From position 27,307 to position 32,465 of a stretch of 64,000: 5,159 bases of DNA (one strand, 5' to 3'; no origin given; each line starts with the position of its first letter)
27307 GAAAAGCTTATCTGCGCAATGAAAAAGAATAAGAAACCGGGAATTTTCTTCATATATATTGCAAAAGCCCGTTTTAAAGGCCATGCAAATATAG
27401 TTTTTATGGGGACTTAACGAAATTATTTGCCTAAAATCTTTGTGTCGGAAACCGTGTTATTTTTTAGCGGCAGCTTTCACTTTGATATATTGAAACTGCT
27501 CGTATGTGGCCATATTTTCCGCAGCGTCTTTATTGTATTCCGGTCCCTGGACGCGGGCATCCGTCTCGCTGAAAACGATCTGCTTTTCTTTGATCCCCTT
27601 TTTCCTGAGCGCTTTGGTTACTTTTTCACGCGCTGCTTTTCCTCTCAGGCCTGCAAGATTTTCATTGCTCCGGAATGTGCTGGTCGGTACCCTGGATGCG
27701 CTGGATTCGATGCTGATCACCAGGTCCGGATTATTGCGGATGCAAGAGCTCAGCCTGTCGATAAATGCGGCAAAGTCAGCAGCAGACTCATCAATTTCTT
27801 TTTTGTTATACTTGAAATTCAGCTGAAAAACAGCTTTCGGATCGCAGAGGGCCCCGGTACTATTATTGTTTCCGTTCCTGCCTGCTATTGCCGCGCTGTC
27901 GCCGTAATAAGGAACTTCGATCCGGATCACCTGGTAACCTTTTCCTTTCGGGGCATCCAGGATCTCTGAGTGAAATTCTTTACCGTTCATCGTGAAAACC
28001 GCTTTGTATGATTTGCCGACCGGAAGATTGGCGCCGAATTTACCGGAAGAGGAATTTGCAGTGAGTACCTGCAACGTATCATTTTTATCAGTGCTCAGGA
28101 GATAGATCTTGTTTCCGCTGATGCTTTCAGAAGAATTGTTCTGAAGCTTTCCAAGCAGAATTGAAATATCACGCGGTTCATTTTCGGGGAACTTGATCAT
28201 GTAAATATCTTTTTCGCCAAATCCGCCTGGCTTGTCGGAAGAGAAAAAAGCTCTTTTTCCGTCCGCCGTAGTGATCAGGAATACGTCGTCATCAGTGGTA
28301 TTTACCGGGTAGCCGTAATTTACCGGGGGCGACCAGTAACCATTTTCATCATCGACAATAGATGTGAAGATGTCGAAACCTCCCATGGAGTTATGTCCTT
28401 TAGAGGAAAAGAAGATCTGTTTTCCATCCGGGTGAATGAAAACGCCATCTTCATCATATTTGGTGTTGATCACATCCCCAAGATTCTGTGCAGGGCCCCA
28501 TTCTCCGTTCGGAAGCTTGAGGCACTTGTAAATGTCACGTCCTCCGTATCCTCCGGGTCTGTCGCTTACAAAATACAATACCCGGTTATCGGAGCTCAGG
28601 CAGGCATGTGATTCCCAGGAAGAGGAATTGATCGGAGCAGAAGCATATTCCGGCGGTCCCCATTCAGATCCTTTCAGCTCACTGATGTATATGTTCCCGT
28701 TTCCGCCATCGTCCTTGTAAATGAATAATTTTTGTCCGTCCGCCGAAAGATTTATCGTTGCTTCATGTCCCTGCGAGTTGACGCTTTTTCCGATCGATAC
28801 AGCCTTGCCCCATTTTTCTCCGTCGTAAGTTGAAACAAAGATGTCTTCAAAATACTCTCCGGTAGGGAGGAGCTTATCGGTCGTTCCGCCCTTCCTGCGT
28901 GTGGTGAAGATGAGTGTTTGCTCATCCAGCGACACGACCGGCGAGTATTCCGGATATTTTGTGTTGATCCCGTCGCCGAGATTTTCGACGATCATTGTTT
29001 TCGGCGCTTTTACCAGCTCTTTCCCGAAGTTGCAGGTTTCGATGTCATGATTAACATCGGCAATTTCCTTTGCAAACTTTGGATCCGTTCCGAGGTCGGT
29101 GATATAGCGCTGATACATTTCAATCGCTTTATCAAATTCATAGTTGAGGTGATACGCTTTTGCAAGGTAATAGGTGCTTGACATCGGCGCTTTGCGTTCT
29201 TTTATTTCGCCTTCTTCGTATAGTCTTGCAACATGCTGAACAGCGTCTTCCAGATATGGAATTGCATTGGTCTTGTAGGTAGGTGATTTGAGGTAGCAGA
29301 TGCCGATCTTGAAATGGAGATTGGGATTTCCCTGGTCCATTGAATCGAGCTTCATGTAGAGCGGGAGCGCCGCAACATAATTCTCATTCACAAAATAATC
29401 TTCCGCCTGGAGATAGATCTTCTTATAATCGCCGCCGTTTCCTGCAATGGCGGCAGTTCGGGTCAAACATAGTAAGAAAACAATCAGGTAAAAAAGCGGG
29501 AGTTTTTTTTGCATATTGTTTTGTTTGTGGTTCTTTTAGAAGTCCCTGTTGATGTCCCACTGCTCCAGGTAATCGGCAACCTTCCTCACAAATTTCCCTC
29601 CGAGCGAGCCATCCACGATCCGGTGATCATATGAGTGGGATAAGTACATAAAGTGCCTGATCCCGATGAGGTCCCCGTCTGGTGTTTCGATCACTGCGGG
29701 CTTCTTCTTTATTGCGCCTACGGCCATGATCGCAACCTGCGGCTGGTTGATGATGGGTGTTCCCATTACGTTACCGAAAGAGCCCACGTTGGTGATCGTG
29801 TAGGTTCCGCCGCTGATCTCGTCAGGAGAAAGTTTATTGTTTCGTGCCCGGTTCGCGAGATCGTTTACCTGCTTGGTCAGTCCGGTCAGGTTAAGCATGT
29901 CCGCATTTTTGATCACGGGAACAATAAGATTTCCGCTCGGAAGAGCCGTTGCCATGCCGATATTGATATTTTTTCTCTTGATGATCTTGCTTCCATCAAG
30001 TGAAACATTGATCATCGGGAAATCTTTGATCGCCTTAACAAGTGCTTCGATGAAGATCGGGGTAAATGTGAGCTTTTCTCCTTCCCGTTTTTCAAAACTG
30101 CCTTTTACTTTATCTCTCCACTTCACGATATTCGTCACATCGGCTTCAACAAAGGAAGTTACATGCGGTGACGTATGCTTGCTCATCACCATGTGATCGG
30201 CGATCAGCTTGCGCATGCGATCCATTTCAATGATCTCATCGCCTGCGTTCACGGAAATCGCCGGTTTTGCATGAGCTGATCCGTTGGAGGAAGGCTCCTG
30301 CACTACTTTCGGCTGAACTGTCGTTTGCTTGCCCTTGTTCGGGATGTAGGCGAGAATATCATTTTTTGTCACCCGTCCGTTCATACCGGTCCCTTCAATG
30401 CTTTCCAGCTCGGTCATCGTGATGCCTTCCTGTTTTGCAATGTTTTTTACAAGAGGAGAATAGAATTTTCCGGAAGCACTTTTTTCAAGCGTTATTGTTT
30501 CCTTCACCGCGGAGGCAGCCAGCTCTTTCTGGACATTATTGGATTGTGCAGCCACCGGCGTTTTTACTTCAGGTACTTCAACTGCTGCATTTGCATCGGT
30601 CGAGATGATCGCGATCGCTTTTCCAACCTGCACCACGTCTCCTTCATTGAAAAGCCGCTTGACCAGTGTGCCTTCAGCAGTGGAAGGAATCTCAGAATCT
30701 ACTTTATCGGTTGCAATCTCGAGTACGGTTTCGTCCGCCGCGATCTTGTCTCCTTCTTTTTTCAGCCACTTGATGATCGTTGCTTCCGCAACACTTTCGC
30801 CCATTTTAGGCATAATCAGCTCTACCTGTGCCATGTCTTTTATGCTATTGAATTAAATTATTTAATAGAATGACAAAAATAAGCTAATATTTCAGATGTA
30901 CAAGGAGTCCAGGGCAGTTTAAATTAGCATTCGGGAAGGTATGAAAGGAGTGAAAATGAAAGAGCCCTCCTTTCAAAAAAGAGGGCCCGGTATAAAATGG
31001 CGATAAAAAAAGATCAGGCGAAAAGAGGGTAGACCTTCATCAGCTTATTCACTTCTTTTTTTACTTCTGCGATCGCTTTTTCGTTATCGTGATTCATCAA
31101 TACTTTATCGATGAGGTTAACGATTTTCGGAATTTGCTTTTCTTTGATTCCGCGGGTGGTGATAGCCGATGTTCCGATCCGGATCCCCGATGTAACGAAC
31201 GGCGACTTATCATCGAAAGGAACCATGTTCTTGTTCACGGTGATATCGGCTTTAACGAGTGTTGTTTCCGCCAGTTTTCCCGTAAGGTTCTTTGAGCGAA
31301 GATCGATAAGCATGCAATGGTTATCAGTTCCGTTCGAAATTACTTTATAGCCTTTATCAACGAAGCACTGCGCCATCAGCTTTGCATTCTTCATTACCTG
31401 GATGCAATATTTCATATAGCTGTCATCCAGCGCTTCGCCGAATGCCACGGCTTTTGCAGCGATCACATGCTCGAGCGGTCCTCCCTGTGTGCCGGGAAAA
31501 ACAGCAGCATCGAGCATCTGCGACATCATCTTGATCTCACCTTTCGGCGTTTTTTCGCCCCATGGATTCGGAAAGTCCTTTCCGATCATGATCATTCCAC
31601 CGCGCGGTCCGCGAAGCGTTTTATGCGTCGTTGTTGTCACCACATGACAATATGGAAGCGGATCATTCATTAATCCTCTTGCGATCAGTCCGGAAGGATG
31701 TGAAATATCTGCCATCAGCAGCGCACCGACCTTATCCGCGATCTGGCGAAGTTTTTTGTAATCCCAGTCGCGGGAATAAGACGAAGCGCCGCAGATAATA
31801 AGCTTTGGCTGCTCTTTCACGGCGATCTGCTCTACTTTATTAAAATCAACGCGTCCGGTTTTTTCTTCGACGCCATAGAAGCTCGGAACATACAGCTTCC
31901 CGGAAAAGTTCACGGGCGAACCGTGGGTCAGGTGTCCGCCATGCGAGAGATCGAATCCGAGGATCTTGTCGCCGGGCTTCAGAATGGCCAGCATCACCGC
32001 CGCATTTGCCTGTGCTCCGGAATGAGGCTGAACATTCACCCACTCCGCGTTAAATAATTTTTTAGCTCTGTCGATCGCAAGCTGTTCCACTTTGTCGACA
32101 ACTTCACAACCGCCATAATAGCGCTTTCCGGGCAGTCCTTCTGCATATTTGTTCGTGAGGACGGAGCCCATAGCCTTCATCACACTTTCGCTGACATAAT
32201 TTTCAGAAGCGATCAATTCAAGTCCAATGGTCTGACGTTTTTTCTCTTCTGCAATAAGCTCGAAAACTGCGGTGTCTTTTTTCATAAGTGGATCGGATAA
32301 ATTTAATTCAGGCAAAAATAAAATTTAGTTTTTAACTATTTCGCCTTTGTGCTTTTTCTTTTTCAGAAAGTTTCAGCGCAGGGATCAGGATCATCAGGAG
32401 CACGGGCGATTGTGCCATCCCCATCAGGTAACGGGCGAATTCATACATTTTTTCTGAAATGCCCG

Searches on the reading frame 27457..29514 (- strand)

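Call 24: search_protein_families(library=ncbifam, proteins=[window:27457-29514:-], max_evalue=0.001)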
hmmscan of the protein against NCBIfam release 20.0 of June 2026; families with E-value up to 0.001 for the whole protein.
window:27457-29514:- (685 aa): 3 families
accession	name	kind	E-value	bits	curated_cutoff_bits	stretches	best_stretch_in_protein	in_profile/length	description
NF053607.1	CHU_0125_OmpA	equivalog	4.8e-61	207.1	620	1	27-632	21-595/639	CHU_0125 family OmpA-like outer membrane integrity protein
NF052230.1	T9SS_PorE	exception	7.9e-52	176.4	600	1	108-506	88-475/648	PorE family type IX secretion system protein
TIGR02800.1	propeller_TolB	equivalog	7.8e-05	21.8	343.15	0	245-322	231-302/418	Tol-Pal system beta propeller repeat protein TolB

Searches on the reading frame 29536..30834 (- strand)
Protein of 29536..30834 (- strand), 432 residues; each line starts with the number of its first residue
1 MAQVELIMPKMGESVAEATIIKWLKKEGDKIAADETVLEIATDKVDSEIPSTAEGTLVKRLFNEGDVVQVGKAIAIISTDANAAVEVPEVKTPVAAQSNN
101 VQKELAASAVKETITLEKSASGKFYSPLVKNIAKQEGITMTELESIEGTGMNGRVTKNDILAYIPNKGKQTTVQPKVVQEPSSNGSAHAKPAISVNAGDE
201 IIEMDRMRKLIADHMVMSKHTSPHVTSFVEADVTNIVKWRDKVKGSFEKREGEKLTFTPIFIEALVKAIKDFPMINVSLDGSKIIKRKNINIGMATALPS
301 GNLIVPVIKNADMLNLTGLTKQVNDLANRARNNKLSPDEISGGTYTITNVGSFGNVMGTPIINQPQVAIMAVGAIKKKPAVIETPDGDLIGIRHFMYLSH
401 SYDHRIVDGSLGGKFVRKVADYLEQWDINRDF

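Call 24: search_protein_families(library=ncbifam, proteins=[window:29536-30834:-], max_evalue=0.001)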
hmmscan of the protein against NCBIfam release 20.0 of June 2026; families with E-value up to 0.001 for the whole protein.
window:29536-30834:- (432 aa): 14 families
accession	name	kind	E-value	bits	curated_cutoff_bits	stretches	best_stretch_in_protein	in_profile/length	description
TIGR02927.1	SucB_Actino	equivalog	4.7e-107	359.2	423.45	1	4-430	127-575/579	2-oxoglutarate dehydrogenase, E2 component, dihydrolipoamide succinyltransferase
NF004309.0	PRK05704.1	equivalog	2e-99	333.7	449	1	4-425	3-400/408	2-oxoglutarate dehydrogenase complex dihydrolipoyllysine-residue succinyltransferase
NF008814.0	PRK11854.1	equivalog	4e-98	329.5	722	1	4-426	208-632/637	pyruvate dehydrogenase complex dihydrolipoyllysine-residue acetyltransferase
TIGR01347.1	sucB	equivalog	1.5e-93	314.3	378.65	1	5-425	2-396/404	dihydrolipoyllysine-residue succinyltransferase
TIGR01349.1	PDHac_trf_mito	equivalog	3.9e-76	256.9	445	1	6-425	2-431/437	pyruvate dehydrogenase complex dihydrolipoamide acetyltransferase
TIGR01348.1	PDHac_trf_long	equivalog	6.5e-73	246.2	552.1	1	5-425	157-581/587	dihydrolipoyllysine-residue acetyltransferase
NF008815.0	PRK11857.1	equivalog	1.2e-56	192.5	378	1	124-428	5-304/308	dihydrolipoamide acetyltransferase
NF011416.0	PRK14843.1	equivalog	9.2e-56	189.2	429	1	117-425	43-341/347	dihydrolipoamide acetyltransferase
NF008907.0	PRK12270.1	equivalog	1.1e-37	129.4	878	1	27-424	29-362/1241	multifunctional oxoglutarate decarboxylase/oxoglutarate dehydrogenase thiamine pyrophosphate-binding subunit/dihydrolipoyllysine-residue suc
NF011457.0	PRK14875.1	equivalog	1.7e-19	70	307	1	4-160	4-122/372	acetoin dehydrogenase dihydrolipoyllysine-residue acetyltransferase subunit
NF008854.0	PRK11892.1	equivalog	1e-13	50.8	454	1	3-112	2-112/464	pyruvate dehydrogenase complex E1 component subunit beta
NF004173.0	PRK05641.1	equivalog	5.8e-05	23.7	199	1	19-74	94-149/153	putative acetyl-CoA carboxylase biotin carboxyl carrier protein subunit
NF004547.1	PRK05889.1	equivalog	7.8e-05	22.8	75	1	18-78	11-71/71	biotin/lipoyl-binding carrier protein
TIGR02712.1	urea_carbox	equivalog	0.00085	17.1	1303.85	0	16-77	1139-1200/1201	urea carboxylase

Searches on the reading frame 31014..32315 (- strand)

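Call 24: search_protein_families(library=ncbifam, proteins=[window:31014-32315:-], max_evalue=0.001)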
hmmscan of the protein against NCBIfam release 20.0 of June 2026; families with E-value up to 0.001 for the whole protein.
window:31014-32315:- (433 aa): 4 families
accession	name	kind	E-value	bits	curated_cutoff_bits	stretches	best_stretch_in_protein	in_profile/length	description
NF000586.1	PRK00011.1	subfamily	1.7e-183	610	335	1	15-431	2-403/404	serine hydroxymethyltransferase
NF010094.0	PRK13580.1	equivalog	5.3e-127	424.4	735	2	116-415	169-454/496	glycine hydroxymethyltransferase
TIGR04506.1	F_threo_transal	equivalog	5.1e-35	121.3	650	1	15-419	4-395/609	fluorothreonine transaldolase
NF005394.0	PRK06939.1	equivalog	0.00097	18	460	0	170-242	174-254/397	glycine C-acetyltransferase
